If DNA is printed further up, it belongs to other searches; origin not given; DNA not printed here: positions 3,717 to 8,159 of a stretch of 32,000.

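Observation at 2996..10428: Exported, membrane-anchored CobN-like protein wired to a TonB-dependent receptor and an ExbB/ExbD-like pair, with no AAA+ chelatase partner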

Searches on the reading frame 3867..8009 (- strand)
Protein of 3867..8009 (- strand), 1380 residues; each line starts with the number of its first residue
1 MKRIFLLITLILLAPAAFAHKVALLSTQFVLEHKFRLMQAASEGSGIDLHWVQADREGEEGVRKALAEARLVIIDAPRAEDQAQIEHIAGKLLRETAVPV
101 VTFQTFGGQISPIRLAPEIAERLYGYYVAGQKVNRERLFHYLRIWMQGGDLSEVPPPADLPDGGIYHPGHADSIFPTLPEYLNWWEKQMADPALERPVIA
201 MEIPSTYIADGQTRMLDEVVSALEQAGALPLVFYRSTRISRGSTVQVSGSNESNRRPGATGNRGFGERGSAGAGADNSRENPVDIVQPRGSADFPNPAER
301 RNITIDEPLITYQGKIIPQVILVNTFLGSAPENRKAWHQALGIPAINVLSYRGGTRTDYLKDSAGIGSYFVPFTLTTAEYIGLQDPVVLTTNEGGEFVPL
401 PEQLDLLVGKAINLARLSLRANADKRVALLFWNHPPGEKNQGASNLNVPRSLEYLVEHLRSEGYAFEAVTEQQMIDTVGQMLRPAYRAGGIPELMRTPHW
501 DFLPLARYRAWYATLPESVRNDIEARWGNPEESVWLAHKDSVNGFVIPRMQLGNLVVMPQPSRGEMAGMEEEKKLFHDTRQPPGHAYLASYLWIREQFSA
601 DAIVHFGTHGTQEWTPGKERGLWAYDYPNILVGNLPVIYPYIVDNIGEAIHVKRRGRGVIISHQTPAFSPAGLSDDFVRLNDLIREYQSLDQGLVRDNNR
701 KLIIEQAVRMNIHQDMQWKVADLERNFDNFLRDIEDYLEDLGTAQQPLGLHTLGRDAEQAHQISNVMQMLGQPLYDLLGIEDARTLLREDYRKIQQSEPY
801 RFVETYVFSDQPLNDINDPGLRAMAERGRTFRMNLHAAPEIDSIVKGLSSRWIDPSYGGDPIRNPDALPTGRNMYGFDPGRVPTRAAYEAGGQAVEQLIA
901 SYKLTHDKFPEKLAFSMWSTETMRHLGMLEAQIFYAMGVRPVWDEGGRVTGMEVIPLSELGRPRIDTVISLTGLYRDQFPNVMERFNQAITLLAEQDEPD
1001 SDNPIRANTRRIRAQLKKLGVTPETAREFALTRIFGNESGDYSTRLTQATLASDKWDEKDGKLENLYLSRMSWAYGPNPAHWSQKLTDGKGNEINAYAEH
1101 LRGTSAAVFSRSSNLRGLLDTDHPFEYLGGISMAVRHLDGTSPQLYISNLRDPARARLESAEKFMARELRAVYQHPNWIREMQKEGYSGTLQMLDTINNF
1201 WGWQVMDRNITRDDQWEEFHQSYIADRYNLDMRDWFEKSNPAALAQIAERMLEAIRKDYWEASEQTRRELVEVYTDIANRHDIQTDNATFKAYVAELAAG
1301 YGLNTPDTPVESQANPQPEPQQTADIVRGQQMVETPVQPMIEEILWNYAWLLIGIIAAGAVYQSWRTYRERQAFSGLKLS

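Call 7: search_protein_families(library=pfam, proteins=[window:3867-8009:-], max_evalue=0.01)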
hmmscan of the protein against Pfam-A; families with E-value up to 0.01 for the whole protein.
window:3867-8009:- (1380 aa): 2 families
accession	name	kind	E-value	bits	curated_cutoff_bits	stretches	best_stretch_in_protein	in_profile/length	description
PF02514.21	CobN-Mg_chel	-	2.3e-295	983.2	24.5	2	318-1266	131-1089/1090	CobN/Magnesium Chelatase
PF08306.17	Glyco_hydro_98M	-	0.001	18.8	23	1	1175-1306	125-240/326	Glycosyl hydrolase family 98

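Call 11: search_solved_structures(query=window:3867-8009:-, max_evalue=0.001)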
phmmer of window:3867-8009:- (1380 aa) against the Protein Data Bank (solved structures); distinct sequences matched with E-value up to 0.001: 10.
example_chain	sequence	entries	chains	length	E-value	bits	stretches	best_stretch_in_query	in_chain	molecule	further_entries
9d26_A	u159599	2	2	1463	3.1e-132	445.9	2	839-1295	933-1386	HmuS heme dechelatase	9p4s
7c6o_A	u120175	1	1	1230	9e-110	371.5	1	396-1262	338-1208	Cobalamin biosynthesis protein CobN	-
9uk9_A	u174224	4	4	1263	4.6e-109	369.1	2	838-1270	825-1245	Cobaltochelatase subunit CobN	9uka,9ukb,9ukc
4zhj_A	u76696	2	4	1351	8e-100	338.5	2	815-1280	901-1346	Mg-chelatase subunit ChlH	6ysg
6yt0_B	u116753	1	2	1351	2e-99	337.2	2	815-1280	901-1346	Mg-chelatase subunit ChlH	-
6ytj_AAA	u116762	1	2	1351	2.4e-99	336.9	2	815-1280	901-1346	Mg-chelatase subunit ChlH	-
6ytn_AAA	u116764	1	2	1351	1.1e-98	334.7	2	815-1280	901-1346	Mg-chelatase subunit ChlH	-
9fpc_A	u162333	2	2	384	1.9e-55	191.5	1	880-1268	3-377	Cobn protein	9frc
6ys9_A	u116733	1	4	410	6.3e-52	179.8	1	865-1280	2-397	Magnesium-protoporphyrin methyltransferase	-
5ewu_A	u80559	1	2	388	2.1e-46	161.5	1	882-1280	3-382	Magnesium-chelatase subunit ChlH, chloroplastic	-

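Call 18: find_homologous_proteins(query=window:3867-8009:-, max_evalue=1e-20)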
Query window:3867-8009:- (1380 aa): 228 proteins with E <= 1e-20 among 8000 candidates; the best 120 are listed.
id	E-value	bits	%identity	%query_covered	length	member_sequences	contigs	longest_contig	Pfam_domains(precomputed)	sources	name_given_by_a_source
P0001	0.0e+0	3175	99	100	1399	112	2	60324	PF02514.22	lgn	-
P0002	0.0e+0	2636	81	99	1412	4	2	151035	PF02514.22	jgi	-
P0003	0.0e+0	2295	70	99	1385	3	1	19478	PF02514.22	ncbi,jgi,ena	jgi:cobaltochelatase CobN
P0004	0.0e+0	2280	71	98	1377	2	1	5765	PF02514.22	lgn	-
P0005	0.0e+0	2267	70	100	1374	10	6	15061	PF02514.22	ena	-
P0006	0.0e+0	2267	70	99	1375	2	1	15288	PF02514.22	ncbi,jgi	jgi:cobaltochelatase CobN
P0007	0.0e+0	2262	70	99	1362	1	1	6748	PF02514.22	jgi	-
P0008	0.0e+0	2258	70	98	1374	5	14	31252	PF02514.22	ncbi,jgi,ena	jgi:cobaltochelatase CobN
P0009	0.0e+0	2238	70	98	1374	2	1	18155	PF02514.22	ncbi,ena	-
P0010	0.0e+0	2236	68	99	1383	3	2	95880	PF02514.22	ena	-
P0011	0.0e+0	2235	69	99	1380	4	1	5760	PF02514.22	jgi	jgi:cobaltochelatase CobN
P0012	0.0e+0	2233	68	99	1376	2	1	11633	PF02514.22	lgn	-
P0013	0.0e+0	2225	68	99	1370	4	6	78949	PF02514.22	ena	-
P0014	0.0e+0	2208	69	99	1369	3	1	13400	PF02514.22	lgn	-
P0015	0.0e+0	2197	67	99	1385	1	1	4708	PF02514.22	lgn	-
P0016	0.0e+0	2168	68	98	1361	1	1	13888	PF02514.22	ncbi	-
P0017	0.0e+0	2134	66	99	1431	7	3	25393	PF02514.22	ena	-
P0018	0.0e+0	2131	83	79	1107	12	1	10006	PF02514.22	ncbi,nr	ncbi:MAG: cobaltochelatase subunit CobN [Nitrosomonas sp.]|nr:cobaltochelatase subunit CobN [Nitroso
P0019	0.0e+0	2125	67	99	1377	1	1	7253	PF02514.22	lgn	-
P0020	0.0e+0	2115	65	99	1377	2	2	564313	PF02514.22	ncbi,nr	ncbi:MAG: cobaltochelatase subunit CobN [Methylotenera sp.]|nr:cobaltochelatase subunit CobN [Methyl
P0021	0.0e+0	2111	65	99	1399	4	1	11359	PF02514.22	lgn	-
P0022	0.0e+0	2105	65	98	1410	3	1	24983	PF02514.22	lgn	-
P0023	0.0e+0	2100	65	98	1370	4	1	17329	PF02514.22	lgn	-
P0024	0.0e+0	2096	65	100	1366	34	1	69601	PF02514.22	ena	-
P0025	0.0e+0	2096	64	99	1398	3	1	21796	PF02514.22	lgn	-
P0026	0.0e+0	2090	65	98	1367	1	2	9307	PF02514.22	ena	-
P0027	0.0e+0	2089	65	99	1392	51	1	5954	PF02514.22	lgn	-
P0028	0.0e+0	2083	64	99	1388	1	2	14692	PF02514.22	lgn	-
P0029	0.0e+0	2080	64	100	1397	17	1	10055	PF02514.22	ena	-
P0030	0.0e+0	2075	67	96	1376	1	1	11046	PF02514.22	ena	-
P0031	0.0e+0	2075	64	99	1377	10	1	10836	PF02514.22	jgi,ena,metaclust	metaclust:\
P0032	0.0e+0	2074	64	100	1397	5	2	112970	PF02514.22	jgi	jgi:cobaltochelatase CobN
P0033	0.0e+0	2072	64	98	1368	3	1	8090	PF02514.22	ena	-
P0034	0.0e+0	2067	65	99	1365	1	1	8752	PF02514.22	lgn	-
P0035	0.0e+0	2067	65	98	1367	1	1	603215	PF02514.22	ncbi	ncbi:cobaltochelatase subunit CobN [Noviherbaspirillum agri]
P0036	0.0e+0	2064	63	100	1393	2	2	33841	PF02514.22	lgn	-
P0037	0.0e+0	2064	64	98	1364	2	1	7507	PF02514.22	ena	-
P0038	0.0e+0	2064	64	99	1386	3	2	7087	PF02514.22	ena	-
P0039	0.0e+0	2062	65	99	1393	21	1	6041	PF02514.22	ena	-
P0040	0.0e+0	2058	64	100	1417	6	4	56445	PF02514.22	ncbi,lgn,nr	ncbi:MAG: cobaltochelatase subunit CobN [Rubrivivax sp.]|nr:cobaltochelatase subunit CobN [Rubriviva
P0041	0.0e+0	2055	64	100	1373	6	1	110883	PF02514.22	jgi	-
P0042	0.0e+0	2050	64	98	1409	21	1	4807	PF02514.22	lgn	-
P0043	0.0e+0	2047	64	98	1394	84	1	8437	PF02514.22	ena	-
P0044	0.0e+0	2038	63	99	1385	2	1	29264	PF02514.22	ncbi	-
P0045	0.0e+0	2038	64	97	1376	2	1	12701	PF02514.22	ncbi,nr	ncbi:MAG: cobaltochelatase subunit CobN [Methylomonas sp.]|nr:cobaltochelatase subunit CobN [Methylo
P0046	0.0e+0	2034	63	99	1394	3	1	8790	PF02514.22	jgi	-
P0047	0.0e+0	2031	63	99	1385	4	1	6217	PF02514.22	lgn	-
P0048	0.0e+0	2031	63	98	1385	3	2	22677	PF02514.22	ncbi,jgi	jgi:cobaltochelatase CobN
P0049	0.0e+0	2030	64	99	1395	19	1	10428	PF02514.22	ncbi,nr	ncbi:MAG: cobaltochelatase subunit CobN [Giesbergeria sp.]|nr:cobaltochelatase subunit CobN [Giesber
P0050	0.0e+0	2027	64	98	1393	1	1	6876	PF02514.22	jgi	jgi:cobaltochelatase CobN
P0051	0.0e+0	2026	63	99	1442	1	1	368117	PF02514.22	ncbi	-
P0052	0.0e+0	2020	63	99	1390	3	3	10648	PF02514.22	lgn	-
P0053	0.0e+0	2020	61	100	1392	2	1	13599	PF02514.22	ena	-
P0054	0.0e+0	2019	65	96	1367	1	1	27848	PF02514.22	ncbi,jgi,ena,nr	ncbi:MAG: cobaltochelatase subunit CobN [Methylococcaceae bacterium]|nr:cobaltochelatase subunit Cob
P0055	0.0e+0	2012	63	99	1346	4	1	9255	PF02514.22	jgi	-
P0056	0.0e+0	2006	64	96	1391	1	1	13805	PF02514.22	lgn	-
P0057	0.0e+0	2004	63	99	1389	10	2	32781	PF02514.22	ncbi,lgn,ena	-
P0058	0.0e+0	2002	63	99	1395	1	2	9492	PF02514.22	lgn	-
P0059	0.0e+0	1999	64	97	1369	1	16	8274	PF02514.22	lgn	-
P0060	0.0e+0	1999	61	98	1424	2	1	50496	PF02514.22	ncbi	-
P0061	0.0e+0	1999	66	94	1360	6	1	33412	PF02514.22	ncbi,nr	ncbi:MAG: cobaltochelatase subunit CobN [Methylobacter sp.]|nr:cobaltochelatase subunit CobN [Methyl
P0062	0.0e+0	1997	62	98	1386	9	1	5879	PF02514.22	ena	-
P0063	0.0e+0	1996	63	99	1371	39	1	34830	PF02514.22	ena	-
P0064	0.0e+0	1993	61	99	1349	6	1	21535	PF02514.22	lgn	-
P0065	0.0e+0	1990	62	99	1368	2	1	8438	PF02514.22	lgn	-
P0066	0.0e+0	1988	63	96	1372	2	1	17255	PF02514.22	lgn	-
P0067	0.0e+0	1987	62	99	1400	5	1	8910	PF02514.22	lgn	-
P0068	0.0e+0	1986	62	99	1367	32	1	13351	PF02514.22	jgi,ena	jgi:cobaltochelatase CobN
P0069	0.0e+0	1984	63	96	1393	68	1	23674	PF02514.22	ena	-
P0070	0.0e+0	1984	62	99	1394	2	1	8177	PF02514.22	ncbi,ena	-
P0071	0.0e+0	1983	64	97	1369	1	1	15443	PF02514.22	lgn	-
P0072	0.0e+0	1981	61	99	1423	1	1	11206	PF02514.22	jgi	jgi:cobaltochelatase CobN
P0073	0.0e+0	1981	62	98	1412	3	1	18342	PF02514.22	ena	-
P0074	0.0e+0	1980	63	97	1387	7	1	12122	PF02514.22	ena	-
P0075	0.0e+0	1979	63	94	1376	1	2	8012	PF02514.22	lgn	-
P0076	0.0e+0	1979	65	97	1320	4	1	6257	PF02514.22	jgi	jgi:cobaltochelatase CobN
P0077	0.0e+0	1978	61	99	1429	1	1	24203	PF02514.22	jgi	-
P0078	0.0e+0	1978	62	99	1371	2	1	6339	PF02514.22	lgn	-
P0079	0.0e+0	1977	62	99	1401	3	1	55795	PF02514.22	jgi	jgi:cobaltochelatase CobN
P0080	0.0e+0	1976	62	99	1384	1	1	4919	PF02514.22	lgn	-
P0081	0.0e+0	1975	63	98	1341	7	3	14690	PF02514.22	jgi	jgi:cobaltochelatase CobN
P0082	0.0e+0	1971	64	96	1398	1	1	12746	PF02514.22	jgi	jgi:cobaltochelatase CobN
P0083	0.0e+0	1970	63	95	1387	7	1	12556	PF02514.22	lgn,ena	-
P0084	0.0e+0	1969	62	99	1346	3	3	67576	PF02514.22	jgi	jgi:cobaltochelatase CobN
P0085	0.0e+0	1964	60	99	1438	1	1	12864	PF02514.22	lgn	-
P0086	0.0e+0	1961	62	99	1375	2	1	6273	PF02514.22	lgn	-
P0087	0.0e+0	1958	65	79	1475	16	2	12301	PF02514.22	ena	-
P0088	0.0e+0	1950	60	99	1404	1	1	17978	PF02514.22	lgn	-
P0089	0.0e+0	1945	63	94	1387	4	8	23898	PF02514.22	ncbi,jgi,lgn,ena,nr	ncbi:MAG: cobaltochelatase subunit CobN [Gammaproteobacteria bacterium]|nr:cobaltochelatase subunit 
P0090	0.0e+0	1945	68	77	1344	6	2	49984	PF02514.22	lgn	-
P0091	0.0e+0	1943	62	99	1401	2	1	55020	PF02514.22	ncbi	-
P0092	0.0e+0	1933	61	98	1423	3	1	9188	PF02514.22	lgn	-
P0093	0.0e+0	1926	61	100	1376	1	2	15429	PF02514.22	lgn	-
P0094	0.0e+0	1924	62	93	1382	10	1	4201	PF02514.22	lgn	-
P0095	0.0e+0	1919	62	97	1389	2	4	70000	PF02514.22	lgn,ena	-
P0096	0.0e+0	1916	61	99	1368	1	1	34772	PF02514.22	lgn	-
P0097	0.0e+0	1914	61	94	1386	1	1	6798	PF02514.22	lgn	-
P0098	0.0e+0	1910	61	98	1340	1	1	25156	PF02514.22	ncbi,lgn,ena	-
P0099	0.0e+0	1909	60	98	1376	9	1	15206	PF02514.22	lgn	-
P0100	0.0e+0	1907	61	99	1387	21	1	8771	PF02514.22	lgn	-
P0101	0.0e+0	1906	59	98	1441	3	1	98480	PF02514.22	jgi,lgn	-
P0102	0.0e+0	1905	61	98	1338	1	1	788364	PF02514.22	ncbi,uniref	ncbi:cobaltochelatase subunit CobN [Hylemonella sp. W303a]|uniref:cobaltochelatase subunit CobN n=1 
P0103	0.0e+0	1905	61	98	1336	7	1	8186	PF02514.22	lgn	-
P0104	0.0e+0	1899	62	97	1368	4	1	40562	PF02514.22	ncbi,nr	ncbi:MAG: cobaltochelatase subunit CobN [Ectothiorhodospiraceae bacterium]|nr:cobaltochelatase subun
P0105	0.0e+0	1898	61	98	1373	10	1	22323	PF02514.22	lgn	-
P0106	0.0e+0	1896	60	99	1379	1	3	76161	PF02514.22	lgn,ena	-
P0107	0.0e+0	1896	58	96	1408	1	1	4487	PF02514.22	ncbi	ncbi:MAG: cobaltochelatase subunit CobN, partial [Hyphomicrobium sp.]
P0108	0.0e+0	1896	60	98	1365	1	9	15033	PF02514.22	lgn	-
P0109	0.0e+0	1881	60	99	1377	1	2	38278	PF02514.22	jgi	jgi:cobaltochelatase CobN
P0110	0.0e+0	1877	61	98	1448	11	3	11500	PF11804.14,PF02514.22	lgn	-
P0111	0.0e+0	1860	58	99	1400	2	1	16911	PF02514.22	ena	-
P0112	0.0e+0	1858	60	95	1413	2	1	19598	PF02514.22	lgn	-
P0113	0.0e+0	1857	60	98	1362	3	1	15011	PF02514.22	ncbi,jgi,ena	ncbi:MAG: cobaltochelatase subunit CobN [Thiomicrospira sp.]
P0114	0.0e+0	1848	61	95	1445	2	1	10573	PF11804.14,PF02514.22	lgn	-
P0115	0.0e+0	1848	60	96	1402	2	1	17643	PF02514.22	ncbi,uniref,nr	ncbi:cobaltochelatase subunit CobN [Thiomicrorhabdus heinhorstiae]|uniref:Cobaltochelatase subunit C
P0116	0.0e+0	1844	58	99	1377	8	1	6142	PF02514.22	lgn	-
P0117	0.0e+0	1840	59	98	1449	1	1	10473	PF11804.14,PF02514.22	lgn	-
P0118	0.0e+0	1836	58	97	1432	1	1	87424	PF02514.22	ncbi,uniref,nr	ncbi:cobaltochelatase subunit CobN [Thiomicrorhabdus sp. 6S2-11]|uniref:Cobaltochelatase subunit Cob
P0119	0.0e+0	1836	58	97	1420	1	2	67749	PF02514.22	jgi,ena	-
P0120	0.0e+0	1830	59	95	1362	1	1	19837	PF02514.22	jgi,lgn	jgi:cobaltochelatase CobN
